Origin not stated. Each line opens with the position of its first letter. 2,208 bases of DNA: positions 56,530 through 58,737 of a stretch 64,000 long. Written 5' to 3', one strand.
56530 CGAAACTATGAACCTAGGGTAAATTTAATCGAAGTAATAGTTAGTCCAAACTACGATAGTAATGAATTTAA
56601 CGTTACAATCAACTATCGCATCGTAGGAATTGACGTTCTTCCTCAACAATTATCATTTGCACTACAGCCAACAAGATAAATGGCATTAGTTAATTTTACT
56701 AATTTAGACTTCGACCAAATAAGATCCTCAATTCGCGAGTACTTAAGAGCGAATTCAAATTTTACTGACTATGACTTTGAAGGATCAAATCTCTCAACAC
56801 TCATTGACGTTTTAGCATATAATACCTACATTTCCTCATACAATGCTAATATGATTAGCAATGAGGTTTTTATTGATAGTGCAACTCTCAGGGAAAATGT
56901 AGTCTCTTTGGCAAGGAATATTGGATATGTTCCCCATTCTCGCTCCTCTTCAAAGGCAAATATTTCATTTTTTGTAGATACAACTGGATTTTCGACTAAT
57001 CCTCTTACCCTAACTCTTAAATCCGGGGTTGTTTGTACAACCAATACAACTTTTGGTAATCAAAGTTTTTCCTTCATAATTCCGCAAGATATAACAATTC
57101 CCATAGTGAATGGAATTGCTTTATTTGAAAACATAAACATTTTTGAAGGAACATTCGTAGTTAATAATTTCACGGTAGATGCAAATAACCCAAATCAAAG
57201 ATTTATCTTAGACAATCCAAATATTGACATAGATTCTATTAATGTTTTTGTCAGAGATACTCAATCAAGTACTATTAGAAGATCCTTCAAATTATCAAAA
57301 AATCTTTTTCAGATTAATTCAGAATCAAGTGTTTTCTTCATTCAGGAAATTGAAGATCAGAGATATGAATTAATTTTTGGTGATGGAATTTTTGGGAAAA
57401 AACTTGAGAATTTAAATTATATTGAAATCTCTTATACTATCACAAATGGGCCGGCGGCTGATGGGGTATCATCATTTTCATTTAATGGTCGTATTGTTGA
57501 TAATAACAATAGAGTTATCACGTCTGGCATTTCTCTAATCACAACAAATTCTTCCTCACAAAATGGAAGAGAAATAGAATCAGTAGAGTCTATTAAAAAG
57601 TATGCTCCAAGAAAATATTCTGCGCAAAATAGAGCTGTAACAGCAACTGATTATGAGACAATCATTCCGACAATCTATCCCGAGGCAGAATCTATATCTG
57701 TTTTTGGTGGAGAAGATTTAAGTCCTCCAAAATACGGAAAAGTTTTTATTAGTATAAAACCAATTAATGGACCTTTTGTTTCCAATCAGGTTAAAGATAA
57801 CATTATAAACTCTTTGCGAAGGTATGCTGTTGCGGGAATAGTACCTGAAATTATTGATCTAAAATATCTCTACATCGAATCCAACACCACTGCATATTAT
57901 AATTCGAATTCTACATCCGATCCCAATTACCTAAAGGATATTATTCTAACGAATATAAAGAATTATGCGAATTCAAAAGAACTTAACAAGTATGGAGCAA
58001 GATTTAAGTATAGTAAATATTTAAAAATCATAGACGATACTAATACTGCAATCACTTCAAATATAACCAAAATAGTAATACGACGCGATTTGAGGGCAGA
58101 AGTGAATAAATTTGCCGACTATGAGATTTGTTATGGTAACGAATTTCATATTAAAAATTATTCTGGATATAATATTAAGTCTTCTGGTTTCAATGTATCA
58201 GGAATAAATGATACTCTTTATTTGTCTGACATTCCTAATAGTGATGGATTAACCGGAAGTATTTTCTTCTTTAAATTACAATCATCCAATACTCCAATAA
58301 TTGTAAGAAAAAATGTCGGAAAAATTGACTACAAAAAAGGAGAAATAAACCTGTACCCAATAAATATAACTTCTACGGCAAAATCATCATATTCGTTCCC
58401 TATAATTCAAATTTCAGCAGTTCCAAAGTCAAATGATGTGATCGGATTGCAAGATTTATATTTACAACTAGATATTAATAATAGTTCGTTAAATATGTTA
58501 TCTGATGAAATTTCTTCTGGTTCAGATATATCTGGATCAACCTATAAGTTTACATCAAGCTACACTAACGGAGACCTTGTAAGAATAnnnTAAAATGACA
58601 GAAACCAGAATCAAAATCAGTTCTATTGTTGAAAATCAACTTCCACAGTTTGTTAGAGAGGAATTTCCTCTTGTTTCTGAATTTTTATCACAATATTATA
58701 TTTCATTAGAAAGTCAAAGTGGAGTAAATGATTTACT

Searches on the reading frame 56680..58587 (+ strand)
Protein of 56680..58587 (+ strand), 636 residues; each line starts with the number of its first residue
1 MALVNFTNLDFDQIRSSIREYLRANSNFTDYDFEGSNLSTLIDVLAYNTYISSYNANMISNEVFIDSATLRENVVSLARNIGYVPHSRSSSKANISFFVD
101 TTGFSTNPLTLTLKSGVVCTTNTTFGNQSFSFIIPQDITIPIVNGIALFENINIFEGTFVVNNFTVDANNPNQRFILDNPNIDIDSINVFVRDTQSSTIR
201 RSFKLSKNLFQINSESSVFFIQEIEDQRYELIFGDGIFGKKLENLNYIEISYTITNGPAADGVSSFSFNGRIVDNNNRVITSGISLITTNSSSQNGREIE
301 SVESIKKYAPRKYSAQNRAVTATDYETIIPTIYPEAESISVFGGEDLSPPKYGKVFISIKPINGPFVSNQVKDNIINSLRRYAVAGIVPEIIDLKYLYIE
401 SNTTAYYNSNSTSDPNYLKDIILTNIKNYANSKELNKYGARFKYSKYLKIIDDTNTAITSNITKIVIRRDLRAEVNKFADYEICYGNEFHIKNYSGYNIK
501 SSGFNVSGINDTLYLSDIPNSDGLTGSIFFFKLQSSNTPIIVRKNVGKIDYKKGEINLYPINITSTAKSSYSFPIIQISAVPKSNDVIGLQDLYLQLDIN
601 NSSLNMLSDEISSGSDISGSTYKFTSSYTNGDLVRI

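Call 11: search_protein_families(library=phrogs, proteins=[window:56680-58587:+], max_evalue=0.00001)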
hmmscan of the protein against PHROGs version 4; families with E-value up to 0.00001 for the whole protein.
window:56680-58587:+ (636 aa): 5 families
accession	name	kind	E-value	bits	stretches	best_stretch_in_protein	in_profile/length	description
phrog_219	-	tail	5.7e-196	653.6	1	1-608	1-595/598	baseplate wedge subunit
phrog_10646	-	tail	9.7e-13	47.9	1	4-93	26-116/1142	baseplate wedge subunit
phrog_24789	-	tail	3.4e-11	42.3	1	10-416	11-412/1214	baseplate protein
phrog_6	-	tail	3.1e-09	37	1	6-451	67-375/548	baseplate wedge subunit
phrog_1369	-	tail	1e-07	32.1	1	35-368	27-336/489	baseplate protein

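Call 12: search_dna_similar(query=window:56680-58587:+, collection=phages, mode=protein, max_rows=15)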
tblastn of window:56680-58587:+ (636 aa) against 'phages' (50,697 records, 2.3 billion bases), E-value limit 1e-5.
Records with a match: 2418; places in all: 2425; records where one place covers at least 80% of the query: 795.
Best place of each record, by identity: 60-80% 2; <60% 2416.
By first word of the organism name: Escherichia 633; Synechococcus 374; Klebsiella 319; Salmonella 192; Vibrio 126; Shigella 89; Aeromonas 79; Acinetobacter 71; Cyanophage 61; Enterobacter 59; and 53 more.
By host as written in the record: - 445; Escherichia coli 269; Klebsiella pneumoniae 110; Synechococcus 107; Synechococcus sp. 38; Escherichia coli O157:H7 35; Salmonella enterica 29; Synechococcus sp. WH7803 28; and 531 more.
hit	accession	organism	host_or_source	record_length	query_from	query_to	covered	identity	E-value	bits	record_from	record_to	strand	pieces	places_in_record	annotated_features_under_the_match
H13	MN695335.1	Synechococcus phage B23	Synechoccus sp.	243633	1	635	100%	60.7%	0e+0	704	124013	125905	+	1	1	baseplate wedge subunit (x2)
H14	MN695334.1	Synechococcus phage B3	Synechoccus sp.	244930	1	635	100%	60.7%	0e+0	704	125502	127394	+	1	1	baseplate wedge subunit (x2)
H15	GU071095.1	Synechococcus phage S-SM2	Synechococcus sp. WH8017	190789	1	635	100%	58.2%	0e+0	721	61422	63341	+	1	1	gp6: baseplate wedge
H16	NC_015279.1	Synechococcus phage S-SM2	Synechococcus sp. WH8017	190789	1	635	100%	58.2%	0e+0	721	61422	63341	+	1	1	gp6: baseplate wedge subunit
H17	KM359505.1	Prochlorococcus phage P-TIM68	Prochlorococcus sp. MIT9515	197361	1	635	100%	58.1%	0e+0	756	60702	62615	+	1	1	putative baseplate wedge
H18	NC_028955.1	Prochlorococcus phage P-TIM68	Prochlorococcus sp. MIT9515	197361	1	635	100%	58.1%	0e+0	756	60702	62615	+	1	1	baseplate wedge subunit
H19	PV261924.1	Synechococcus phage RN05-S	Synechococcus sp. MW02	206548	1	635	100%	58.0%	0e+0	732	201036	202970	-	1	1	baseplate wedge subunit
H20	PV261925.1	Synechococcus phage RB11-B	Synechococcus sp. MW02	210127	1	635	100%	58.0%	0e+0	732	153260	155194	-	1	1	baseplate wedge subunit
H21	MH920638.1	Synechococcus phage S-B05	Synechococcus sp. MW02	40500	1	635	100%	58.0%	0e+0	732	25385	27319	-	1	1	baseplate wedge subunit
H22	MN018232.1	Synechococcus phage S-B43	Synechococcus sp. MW02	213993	1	635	100%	58.0%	0e+0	732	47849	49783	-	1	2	baseplate wedge subunit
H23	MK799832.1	Synechococcus phage S-B05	Synechococcus sp. MW02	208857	1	635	100%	58.0%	0e+0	732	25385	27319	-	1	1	baseplate wedge subunit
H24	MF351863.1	Synechococcus phage Bellamy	Synechococcus str. WH8109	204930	1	635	100%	57.0%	0e+0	708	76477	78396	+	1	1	110: baseplate wedge subunit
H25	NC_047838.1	Synechococcus phage Bellamy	Synechococcus str. WH8109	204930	1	635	100%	57.0%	0e+0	708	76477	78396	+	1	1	110: baseplate wedge subunit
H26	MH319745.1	Marine virus AG-345-E15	single cell amplified by WGA-X; seawater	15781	1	635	100%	57.0%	0e+0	705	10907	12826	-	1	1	record has no annotation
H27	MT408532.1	Synechococcus phage SynMITS9220M01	Synechococcus sp. MIT S9220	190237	1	598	94%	56.2%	0e+0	665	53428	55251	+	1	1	baseplate wedge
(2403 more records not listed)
